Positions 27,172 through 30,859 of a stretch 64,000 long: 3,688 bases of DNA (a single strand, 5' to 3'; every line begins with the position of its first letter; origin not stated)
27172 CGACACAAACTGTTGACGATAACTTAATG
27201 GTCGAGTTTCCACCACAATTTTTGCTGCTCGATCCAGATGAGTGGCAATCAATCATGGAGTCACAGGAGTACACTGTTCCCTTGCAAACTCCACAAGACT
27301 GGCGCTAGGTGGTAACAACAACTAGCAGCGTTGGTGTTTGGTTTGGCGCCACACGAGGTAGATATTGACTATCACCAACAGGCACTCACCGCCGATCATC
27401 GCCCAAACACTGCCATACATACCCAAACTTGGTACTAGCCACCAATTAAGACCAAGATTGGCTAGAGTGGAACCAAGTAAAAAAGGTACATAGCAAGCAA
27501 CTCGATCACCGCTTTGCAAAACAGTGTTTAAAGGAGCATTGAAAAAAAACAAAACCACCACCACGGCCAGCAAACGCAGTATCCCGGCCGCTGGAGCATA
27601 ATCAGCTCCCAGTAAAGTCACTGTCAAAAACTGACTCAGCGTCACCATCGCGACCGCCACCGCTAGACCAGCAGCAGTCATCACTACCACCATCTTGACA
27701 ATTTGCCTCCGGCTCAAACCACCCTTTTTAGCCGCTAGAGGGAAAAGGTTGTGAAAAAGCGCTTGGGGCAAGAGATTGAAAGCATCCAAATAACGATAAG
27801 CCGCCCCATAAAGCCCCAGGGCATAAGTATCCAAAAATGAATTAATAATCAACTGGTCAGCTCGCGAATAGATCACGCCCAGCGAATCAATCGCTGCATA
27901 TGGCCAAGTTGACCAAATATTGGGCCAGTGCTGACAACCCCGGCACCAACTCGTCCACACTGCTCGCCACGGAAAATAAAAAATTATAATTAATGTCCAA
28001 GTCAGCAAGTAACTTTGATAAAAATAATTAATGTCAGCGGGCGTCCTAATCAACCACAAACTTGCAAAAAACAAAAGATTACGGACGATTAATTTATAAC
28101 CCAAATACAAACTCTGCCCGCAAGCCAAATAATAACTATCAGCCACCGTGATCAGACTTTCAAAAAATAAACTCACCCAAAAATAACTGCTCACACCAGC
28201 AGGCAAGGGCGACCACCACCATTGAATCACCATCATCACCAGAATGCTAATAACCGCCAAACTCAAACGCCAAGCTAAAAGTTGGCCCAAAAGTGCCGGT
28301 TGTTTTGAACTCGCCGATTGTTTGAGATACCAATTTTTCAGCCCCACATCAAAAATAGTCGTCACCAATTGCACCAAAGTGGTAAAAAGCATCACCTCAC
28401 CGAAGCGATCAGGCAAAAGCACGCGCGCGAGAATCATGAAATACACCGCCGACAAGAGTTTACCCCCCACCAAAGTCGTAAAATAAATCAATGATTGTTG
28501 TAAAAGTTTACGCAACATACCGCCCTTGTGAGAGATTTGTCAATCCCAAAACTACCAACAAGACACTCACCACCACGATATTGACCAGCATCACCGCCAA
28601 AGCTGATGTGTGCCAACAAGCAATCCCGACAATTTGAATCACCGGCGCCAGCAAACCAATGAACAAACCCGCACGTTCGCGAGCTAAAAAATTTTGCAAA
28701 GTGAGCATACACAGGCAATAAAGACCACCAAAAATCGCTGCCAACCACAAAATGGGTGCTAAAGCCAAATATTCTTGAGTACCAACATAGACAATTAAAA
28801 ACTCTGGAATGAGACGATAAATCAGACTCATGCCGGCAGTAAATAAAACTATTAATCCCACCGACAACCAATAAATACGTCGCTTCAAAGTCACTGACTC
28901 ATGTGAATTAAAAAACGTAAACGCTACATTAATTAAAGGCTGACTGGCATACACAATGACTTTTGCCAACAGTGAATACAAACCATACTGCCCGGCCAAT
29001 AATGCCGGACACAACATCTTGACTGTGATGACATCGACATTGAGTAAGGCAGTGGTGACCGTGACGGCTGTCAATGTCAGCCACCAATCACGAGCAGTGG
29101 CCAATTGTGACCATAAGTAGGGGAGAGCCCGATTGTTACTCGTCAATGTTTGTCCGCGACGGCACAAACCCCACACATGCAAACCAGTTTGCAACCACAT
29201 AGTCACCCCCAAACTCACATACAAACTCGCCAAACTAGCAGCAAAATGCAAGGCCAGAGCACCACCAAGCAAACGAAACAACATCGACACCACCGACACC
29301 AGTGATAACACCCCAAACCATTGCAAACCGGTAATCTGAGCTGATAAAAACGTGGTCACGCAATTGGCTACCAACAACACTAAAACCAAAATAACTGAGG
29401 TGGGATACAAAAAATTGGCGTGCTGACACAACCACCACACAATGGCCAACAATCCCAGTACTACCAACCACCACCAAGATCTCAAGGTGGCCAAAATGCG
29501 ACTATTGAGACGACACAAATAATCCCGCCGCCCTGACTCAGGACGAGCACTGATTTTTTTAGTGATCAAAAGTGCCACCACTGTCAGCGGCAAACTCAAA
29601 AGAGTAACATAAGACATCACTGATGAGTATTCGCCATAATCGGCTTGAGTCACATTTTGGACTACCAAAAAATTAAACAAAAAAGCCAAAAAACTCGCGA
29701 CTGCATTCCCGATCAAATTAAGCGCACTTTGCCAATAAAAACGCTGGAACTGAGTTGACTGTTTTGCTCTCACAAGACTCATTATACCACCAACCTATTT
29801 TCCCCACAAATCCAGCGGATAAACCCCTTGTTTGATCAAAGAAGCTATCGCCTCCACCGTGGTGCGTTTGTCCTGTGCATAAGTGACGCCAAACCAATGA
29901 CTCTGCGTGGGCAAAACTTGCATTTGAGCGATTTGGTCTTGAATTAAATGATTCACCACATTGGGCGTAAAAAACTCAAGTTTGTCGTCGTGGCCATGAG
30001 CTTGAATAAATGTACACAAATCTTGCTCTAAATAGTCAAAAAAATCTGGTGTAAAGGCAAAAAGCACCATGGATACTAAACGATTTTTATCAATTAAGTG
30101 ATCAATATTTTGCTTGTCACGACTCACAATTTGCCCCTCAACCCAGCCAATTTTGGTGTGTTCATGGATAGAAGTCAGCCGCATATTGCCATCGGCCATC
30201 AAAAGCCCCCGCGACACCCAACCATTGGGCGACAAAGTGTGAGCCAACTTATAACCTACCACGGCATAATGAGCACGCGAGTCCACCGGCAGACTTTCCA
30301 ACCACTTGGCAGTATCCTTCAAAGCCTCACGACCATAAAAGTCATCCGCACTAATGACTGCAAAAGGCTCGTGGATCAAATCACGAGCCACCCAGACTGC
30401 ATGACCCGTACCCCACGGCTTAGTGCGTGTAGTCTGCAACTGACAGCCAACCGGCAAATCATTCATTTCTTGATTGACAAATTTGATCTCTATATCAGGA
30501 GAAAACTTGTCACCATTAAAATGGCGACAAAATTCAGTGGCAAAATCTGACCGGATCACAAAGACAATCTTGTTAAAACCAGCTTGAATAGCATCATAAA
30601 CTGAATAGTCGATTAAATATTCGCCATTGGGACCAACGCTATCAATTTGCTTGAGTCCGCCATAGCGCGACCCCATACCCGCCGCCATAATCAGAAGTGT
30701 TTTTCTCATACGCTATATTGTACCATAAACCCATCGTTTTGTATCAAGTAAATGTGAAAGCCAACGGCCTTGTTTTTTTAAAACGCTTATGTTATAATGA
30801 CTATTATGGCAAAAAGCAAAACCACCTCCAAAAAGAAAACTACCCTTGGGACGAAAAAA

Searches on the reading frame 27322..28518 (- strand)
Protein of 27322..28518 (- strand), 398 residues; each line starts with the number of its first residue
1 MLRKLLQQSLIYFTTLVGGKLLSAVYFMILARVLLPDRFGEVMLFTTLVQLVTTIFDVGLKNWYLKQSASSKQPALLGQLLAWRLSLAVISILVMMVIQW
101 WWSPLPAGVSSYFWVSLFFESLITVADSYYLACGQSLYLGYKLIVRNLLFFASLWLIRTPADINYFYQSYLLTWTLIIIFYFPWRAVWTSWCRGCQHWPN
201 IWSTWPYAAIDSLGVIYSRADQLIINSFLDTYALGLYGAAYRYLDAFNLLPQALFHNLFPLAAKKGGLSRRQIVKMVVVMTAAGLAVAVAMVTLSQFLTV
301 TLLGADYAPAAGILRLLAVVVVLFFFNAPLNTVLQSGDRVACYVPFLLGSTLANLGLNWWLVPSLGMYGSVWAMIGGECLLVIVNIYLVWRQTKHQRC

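Call 97: search_protein_families(library=pfam, proteins=[window:27322-28518:-], max_evalue=0.001)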
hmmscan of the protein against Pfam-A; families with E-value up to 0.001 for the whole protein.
window:27322-28518:- (398 aa): 2 families
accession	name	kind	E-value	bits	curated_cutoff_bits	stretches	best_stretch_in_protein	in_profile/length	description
PF01943.22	Polysacc_synt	-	4.8e-08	33.2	28.2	1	6-261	2-269/274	Polysaccharide biosynthesis protein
PF13440.11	Polysacc_synt_3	-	2.3e-07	30.8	23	2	174-310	153-291/293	Polysaccharide biosynthesis protein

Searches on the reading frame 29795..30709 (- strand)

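Call 97: search_protein_families(library=pfam, proteins=[window:29795-30709:-], max_evalue=0.001)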
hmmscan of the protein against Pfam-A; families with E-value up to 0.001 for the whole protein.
window:29795-30709:- (304 aa): 2 families
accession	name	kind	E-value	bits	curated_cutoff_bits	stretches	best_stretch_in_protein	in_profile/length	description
PF00483.29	NTP_transferase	-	4.5e-06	26.9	21.2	1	6-183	3-162/245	Nucleotidyl transferase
PF12804.13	NTP_transf_3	-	0.00014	22.5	27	1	6-65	2-59/160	MobA-like NTP transferase domain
